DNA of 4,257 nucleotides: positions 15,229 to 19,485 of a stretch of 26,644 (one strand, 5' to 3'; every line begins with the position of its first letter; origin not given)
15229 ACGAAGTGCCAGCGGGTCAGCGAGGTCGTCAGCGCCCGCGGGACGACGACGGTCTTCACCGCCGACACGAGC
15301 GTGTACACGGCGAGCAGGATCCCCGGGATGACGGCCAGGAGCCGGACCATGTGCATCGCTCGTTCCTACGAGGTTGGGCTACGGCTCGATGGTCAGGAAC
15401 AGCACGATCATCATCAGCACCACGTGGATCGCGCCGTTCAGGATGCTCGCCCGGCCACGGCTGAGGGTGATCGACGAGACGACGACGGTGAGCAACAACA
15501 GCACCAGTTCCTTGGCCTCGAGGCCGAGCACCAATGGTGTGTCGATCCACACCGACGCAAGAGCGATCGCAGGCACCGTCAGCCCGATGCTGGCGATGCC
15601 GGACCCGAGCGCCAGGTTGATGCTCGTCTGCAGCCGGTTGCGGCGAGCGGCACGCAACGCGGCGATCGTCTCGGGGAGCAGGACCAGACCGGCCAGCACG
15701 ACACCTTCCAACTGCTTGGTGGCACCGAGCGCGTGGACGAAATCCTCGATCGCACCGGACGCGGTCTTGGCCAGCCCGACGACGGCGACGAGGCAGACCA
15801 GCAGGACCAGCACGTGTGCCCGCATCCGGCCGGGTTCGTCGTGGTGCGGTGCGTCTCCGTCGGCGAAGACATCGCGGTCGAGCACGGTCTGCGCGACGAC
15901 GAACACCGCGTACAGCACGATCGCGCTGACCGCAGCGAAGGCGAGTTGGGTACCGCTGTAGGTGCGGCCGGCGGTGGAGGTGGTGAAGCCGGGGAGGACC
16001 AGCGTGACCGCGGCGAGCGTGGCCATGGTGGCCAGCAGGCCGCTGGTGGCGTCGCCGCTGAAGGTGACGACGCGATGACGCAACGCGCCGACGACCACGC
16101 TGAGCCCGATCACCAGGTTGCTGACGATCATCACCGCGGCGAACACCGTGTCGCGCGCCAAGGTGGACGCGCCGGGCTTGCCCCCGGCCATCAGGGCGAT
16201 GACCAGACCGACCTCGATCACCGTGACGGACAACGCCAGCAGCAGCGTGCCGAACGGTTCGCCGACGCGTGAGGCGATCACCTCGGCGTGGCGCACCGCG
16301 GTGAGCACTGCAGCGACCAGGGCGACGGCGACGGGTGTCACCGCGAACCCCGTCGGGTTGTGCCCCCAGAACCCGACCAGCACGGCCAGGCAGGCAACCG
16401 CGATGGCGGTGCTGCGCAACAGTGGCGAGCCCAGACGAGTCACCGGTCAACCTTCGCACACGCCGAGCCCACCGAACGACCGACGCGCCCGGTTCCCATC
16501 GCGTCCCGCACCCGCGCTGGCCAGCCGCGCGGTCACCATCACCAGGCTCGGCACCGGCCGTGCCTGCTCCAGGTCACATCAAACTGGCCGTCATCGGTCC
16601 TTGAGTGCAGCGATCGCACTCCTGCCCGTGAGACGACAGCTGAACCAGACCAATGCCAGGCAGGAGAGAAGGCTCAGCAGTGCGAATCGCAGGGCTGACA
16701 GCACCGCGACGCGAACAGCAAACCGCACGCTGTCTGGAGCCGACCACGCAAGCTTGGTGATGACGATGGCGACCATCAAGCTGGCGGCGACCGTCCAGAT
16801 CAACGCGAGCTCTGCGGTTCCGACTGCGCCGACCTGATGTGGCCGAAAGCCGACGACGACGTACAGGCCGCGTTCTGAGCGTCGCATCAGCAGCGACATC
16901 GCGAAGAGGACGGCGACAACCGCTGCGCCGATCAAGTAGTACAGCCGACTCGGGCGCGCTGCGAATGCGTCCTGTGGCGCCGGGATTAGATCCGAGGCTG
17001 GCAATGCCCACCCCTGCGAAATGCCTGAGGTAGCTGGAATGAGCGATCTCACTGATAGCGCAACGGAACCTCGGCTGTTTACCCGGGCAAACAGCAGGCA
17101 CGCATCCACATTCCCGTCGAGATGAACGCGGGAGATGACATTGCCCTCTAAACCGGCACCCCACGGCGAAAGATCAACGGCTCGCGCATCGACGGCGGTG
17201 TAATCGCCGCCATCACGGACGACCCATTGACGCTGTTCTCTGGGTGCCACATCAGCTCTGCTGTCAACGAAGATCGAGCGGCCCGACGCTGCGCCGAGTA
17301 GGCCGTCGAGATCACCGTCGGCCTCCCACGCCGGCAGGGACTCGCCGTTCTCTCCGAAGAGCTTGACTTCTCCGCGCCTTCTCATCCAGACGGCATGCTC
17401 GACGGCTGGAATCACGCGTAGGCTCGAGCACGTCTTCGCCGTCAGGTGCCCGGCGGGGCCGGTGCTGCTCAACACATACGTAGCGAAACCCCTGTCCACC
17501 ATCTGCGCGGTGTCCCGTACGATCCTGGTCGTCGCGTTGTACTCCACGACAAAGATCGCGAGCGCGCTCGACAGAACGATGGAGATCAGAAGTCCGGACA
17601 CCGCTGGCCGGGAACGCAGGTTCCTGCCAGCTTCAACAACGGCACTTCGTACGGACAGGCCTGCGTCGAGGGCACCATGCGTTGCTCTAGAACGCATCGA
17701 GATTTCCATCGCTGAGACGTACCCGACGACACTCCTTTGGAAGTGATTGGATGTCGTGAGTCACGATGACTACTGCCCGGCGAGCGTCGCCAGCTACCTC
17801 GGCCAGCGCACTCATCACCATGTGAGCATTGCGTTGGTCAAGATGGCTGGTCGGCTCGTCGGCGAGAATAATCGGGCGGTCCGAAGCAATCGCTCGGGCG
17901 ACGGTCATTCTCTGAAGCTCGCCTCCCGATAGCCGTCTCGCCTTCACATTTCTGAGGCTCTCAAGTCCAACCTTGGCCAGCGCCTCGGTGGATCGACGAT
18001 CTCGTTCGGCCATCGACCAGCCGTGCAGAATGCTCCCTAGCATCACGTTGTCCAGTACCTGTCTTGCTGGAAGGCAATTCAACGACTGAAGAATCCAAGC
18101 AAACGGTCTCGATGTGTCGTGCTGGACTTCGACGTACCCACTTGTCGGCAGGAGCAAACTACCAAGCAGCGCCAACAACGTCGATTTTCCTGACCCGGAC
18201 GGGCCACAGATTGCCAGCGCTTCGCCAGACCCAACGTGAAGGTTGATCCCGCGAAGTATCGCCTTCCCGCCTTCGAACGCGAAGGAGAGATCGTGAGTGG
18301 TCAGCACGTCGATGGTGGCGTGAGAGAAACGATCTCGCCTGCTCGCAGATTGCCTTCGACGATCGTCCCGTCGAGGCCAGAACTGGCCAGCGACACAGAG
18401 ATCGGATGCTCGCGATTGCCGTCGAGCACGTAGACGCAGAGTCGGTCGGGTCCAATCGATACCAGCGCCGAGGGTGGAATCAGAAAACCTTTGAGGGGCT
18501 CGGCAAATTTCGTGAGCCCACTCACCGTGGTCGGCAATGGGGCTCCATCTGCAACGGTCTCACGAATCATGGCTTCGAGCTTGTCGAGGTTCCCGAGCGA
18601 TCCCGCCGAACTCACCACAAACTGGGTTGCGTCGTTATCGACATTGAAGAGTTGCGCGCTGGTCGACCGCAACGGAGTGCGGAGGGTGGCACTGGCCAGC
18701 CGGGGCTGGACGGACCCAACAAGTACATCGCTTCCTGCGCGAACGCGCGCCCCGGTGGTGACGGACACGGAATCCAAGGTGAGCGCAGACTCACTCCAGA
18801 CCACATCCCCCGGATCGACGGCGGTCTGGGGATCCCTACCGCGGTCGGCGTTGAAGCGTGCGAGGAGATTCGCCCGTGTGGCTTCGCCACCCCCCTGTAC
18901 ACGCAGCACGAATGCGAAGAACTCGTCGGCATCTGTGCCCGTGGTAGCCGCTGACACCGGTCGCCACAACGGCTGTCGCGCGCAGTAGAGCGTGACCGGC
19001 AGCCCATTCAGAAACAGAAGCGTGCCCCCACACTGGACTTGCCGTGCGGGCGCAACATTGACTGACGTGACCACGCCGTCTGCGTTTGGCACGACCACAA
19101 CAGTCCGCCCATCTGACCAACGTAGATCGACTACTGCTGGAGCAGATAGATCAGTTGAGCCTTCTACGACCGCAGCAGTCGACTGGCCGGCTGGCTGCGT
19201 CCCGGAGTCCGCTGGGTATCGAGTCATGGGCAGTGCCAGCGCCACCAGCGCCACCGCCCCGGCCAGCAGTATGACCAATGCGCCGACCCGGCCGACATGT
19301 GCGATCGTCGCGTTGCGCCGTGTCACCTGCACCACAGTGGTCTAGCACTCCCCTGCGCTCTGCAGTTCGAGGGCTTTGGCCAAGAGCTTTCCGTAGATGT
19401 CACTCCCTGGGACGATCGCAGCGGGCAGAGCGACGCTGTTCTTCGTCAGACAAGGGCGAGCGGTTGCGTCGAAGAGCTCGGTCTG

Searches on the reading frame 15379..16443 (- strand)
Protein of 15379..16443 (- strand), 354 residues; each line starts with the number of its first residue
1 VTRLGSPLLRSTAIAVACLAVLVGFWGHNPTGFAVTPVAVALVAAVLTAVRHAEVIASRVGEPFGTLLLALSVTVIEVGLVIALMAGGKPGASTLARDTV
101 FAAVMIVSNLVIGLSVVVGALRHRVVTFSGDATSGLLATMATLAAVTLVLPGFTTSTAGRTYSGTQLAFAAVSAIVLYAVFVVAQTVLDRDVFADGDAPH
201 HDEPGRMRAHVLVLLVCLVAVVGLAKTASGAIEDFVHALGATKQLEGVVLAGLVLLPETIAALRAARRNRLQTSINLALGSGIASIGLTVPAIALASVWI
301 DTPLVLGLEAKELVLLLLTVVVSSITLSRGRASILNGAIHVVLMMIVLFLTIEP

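Call 5: search_protein_families(library=pfam, proteins=[window:15379-16443:-], max_evalue=0.01)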
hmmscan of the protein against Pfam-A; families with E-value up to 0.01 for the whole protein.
window:15379-16443:- (354 aa): 1 family
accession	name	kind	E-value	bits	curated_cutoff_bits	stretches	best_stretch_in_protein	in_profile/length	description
PF01699.29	Na_Ca_ex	-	8.7e-26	91.1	24.9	2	40-186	11-150/151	Sodium/calcium exchanger protein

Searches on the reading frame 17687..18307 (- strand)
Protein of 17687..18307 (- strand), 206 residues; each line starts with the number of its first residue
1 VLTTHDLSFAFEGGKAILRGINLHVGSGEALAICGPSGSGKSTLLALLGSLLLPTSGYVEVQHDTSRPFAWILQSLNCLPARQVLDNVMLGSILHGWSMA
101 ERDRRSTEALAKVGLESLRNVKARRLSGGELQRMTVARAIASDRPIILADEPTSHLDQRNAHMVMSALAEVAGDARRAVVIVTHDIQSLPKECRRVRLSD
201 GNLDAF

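Call 5: search_protein_families(library=pfam, proteins=[window:17687-18307:-], max_evalue=0.01)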
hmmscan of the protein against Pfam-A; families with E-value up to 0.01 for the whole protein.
window:17687-18307:- (206 aa): 8 families
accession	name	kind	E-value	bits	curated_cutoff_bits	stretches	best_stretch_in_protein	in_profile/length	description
PF00005.33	ABC_tran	-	9.1e-27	94.8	25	1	18-154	1-137/137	ABC transporter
PF13304.12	AAA_21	-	8.4e-06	26.5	27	0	110-186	222-300/304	AAA domain, putative AbiEii toxin, Type IV TA system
PF13191.12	AAA_16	-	1.1e-05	26.4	32.6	1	26-188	22-143/167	AAA ATPase domain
PF13401.12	AAA_22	-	3.2e-05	24.7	27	1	30-67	7-48/130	AAA domain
PF02463.25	SMC_N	-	3.3e-05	23.8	40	0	121-185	132-198/220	RecF/RecN/SMC N terminal domain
PF13555.12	AAA_29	-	4.8e-05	23.5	27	1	26-56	20-50/61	P-loop containing region of AAA domain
PF13671.12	AAA_33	-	0.009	16.8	27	0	32-181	3-104/143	AAA domain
PF13238.12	AAA_18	-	0.0092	16.9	29.4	0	32-52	2-22/128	AAA domain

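Call 6: search_protein_families(library=ncbifam, proteins=[window:17687-18307:-], max_evalue=0.1)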
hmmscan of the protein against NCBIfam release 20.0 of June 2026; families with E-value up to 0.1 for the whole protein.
window:17687-18307:- (206 aa): 197 families (the best 25 are shown)
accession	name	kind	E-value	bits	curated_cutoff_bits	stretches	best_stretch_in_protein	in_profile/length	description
TIGR02211.1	LolD_lipo_ex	equivalog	5.4e-41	140.5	307.75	1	16-203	19-219/221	lipoprotein-releasing ABC transporter ATP-binding protein LolD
TIGR03608.1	L_ocin_972_ABC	subfamily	2.2e-38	131.8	254.85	1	14-195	10-202/206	putative bacteriocin export ABC transporter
TIGR02673.1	FtsE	equivalog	3.6e-37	128.1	264.85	1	1-200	1-212/214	cell division ATP-binding protein FtsE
TIGR02315.1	ABC_phnC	equivalog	7.8e-37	127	266.1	1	1-196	1-216/243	phosphonate ABC transporter ATP-binding protein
NF008428.0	PRK11264.1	equivalog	3.2e-36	124.8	406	1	5-187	7-205/250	L-cystine ABC transporter ATP-binding protein TcyN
TIGR02857.1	CydD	equivalog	3.6e-35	121.9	435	1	2-189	322-520/529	thiol reductant ABC exporter subunit CydD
NF040873.1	AztA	equivalog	6.8e-35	120.4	220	1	14-197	4-190/191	zinc ABC transporter ATP-binding protein AztA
NF008639.0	PRK11629.1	equivalog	8e-35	120.3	360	1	16-204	24-225/234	lipoprotein-releasing ABC transporter ATP-binding protein LolD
TIGR02982.1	heterocyst_DevA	subfamily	1.2e-33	116.5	295.8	1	15-203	18-219/220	ABC exporter ATP-binding subunit, DevA family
TIGR02868.1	CydC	equivalog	1.5e-33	116.3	329.05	1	2-185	335-529/530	thiol reductant ABC exporter subunit CydC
NF008421.0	PRK11248.1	equivalog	8.7e-33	113.9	357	1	1-187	1-190/255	taurine ABC transporter ATP-binding subunit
NF038007.1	ABC_ATP_DarD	equivalog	6e-32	110.9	375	1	17-203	20-218/218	darobactin export ABC transporter ATP-binding protein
TIGR01186.1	proV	subfamily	1.7e-31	109.7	326.6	1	13-189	4-193/363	betaine/proline/choline family ABC transporter ATP-binding protein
NF010068.0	PRK13548.1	equivalog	1.7e-31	109.3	261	1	1-188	5-205/261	heme ABC transporter ATP-binding protein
TIGR04520.1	ECF_ATPase_1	equivalog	4.5e-30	105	315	1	4-196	3-207/269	energy-coupling factor transporter ATPase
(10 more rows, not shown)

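Call 70: search_protein_families(library=padloc, proteins=[window:17687-18307:-], max_evalue=0.01)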
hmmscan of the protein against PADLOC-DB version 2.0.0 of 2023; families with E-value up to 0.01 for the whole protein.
window:17687-18307:- (206 aa): 13 families
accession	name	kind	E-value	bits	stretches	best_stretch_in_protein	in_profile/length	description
PDLC04135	mad3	-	2.6e-25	87.7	2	114-195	252-333/374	mads_3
PDLC04140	mad8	-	5.1e-10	37.4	1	12-190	11-238/314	mads_8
PDLC02980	AriA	-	9.7e-06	23.7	0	32-51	3-22/304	-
PDLC03878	NsnB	-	9.2e-05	20.4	1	135-184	228-276/345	-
PDLC00293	PtuA1|PtuA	-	0.00012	19.2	1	118-185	308-382/527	AAA ATPase domain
PDLC02914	ATPase-Toprim_I-B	-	0.00082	16.7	1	121-185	180-244/443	-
PDLC04242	PDC-M01A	-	0.002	14.4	1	122-186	400-467/566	-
PDLC02979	AriA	-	0.0022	15.8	0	30-52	25-47/373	-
PDLC00294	PtuA1|PtuA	-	0.0032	14.2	0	120-185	333-402/548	AAA ATPase domain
PDLC00303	PtuA1|PtuA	-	0.0056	13.8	0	121-184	211-277/386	AAA ATPase domain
PDLC04182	HEC-01A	-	0.0086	13.1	0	32-50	35-53/406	-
PDLC00518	JetC1|JetC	-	0.0092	11.8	1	33-56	44-67/1112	DUF3584 domain; MukB-like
PDLC04893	PDC-S06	-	0.0099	12.3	0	144-185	646-684/862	-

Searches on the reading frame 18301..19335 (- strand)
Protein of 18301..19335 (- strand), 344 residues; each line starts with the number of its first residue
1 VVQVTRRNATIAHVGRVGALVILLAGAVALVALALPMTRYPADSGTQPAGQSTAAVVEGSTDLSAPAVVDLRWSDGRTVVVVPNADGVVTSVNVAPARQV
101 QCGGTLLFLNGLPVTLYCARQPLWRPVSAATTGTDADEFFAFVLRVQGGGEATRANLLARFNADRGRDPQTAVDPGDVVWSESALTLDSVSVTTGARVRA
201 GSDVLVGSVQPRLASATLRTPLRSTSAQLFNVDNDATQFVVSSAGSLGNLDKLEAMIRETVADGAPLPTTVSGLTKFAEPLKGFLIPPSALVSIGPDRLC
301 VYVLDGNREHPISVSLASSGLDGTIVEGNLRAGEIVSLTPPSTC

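Call 5: search_protein_families(library=pfam, proteins=[window:18301-19335:-], max_evalue=0.01)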
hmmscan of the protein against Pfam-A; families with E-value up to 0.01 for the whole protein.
window:18301-19335:- (344 aa): 0 families

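Call 6: search_protein_families(library=ncbifam, proteins=[window:18301-19335:-], max_evalue=0.1)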
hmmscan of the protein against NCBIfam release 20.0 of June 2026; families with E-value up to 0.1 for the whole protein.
window:18301-19335:- (344 aa): 1 family
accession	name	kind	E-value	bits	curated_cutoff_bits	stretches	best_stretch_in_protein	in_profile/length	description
TIGR01730.1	RND_mfp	subfamily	0.0023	16.9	94.9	0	278-336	247-305/322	efflux RND transporter periplasmic adaptor subunit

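Call 70: search_protein_families(library=padloc, proteins=[window:18301-19335:-], max_evalue=0.01)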
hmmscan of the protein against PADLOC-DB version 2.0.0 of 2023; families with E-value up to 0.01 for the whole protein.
window:18301-19335:- (344 aa): 0 families
